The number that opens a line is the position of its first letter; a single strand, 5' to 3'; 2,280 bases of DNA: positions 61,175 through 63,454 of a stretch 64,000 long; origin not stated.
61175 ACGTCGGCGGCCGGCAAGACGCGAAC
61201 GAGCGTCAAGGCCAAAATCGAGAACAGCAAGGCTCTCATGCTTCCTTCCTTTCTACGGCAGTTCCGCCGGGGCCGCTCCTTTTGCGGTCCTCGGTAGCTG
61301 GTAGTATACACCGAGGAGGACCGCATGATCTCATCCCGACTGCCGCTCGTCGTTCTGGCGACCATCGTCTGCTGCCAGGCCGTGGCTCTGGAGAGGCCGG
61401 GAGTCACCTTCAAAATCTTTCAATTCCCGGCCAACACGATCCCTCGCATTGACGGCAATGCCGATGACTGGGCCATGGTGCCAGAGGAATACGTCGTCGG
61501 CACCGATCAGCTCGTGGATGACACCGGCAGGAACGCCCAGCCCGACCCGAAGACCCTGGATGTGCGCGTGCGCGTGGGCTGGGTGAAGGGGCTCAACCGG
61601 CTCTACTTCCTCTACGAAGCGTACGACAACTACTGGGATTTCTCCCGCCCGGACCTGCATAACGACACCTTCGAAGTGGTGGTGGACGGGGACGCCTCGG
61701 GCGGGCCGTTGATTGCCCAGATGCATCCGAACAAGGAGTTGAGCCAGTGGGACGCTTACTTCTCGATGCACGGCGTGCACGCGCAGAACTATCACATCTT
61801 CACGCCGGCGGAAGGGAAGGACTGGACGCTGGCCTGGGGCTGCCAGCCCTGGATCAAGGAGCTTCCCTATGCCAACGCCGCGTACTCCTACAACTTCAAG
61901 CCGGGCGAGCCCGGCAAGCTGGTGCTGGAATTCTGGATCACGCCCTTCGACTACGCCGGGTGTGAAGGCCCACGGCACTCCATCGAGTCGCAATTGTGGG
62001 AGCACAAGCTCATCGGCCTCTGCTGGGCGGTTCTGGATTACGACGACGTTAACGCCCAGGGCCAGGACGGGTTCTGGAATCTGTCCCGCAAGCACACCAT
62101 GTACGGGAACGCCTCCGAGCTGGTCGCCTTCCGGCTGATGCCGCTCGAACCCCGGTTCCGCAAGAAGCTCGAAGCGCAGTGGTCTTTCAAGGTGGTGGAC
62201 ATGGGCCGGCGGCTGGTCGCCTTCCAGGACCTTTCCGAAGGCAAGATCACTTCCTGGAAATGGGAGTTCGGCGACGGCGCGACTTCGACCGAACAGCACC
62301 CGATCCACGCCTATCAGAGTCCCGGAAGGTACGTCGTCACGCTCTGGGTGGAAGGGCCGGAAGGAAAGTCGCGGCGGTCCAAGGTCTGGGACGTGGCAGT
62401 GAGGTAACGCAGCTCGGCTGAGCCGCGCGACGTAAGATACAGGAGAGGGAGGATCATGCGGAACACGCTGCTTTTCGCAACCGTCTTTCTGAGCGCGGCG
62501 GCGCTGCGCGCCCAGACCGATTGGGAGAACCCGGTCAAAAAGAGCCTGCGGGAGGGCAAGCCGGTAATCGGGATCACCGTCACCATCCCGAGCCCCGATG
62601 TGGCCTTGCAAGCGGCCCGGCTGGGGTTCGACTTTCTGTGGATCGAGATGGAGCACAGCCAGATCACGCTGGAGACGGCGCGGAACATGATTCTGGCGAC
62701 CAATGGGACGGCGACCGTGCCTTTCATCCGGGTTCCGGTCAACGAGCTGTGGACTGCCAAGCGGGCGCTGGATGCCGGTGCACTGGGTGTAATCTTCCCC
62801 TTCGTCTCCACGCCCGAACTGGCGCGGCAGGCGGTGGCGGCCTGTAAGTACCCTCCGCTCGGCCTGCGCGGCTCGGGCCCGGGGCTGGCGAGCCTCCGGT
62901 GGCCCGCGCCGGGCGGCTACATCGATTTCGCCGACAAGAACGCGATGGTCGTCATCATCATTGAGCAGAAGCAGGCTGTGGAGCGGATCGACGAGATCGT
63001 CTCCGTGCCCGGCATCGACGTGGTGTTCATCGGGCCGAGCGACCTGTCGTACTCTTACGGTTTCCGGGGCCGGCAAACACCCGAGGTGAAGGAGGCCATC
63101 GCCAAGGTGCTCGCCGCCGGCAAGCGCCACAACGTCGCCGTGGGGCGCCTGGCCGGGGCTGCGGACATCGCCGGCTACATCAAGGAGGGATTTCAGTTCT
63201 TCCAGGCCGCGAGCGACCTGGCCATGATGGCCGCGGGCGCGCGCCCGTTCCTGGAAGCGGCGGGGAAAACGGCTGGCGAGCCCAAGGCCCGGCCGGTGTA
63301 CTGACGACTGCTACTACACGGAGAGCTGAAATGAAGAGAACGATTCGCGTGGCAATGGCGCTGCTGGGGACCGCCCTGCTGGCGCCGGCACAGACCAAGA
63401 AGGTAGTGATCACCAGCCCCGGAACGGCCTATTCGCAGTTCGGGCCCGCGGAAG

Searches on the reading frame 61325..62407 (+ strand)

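Call 78: search_protein_families(library=pfam, proteins=[window:61325-62407:+], max_evalue=0.0001)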
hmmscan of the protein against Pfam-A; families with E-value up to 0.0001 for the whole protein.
window:61325-62407:+ (360 aa): 2 families
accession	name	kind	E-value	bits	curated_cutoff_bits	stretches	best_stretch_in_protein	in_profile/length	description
PF18911.6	PKD_4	-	2.8e-15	56.6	27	1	300-358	26-84/85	PKD domain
PF00801.26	PKD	-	3.2e-12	46.7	23.5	1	297-353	16-76/80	PKD domain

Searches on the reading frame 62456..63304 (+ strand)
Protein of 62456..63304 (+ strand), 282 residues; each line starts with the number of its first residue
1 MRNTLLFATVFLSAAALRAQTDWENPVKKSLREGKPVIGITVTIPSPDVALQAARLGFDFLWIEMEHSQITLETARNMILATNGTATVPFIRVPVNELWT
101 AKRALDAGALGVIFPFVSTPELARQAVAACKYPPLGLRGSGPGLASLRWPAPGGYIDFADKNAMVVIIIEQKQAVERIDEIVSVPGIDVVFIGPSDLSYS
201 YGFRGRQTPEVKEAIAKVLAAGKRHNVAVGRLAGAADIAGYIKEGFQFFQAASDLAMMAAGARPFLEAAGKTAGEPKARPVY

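Call 78: search_protein_families(library=pfam, proteins=[window:62456-63304:+], max_evalue=0.0001)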
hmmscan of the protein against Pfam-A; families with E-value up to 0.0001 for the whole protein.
window:62456-63304:+ (282 aa): 1 family
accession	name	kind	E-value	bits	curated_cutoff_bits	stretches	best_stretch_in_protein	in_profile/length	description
PF03328.21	HpcH_HpaI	-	2.9e-33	115.5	25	1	46-258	10-218/221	HpcH/HpaI aldolase/citrate lyase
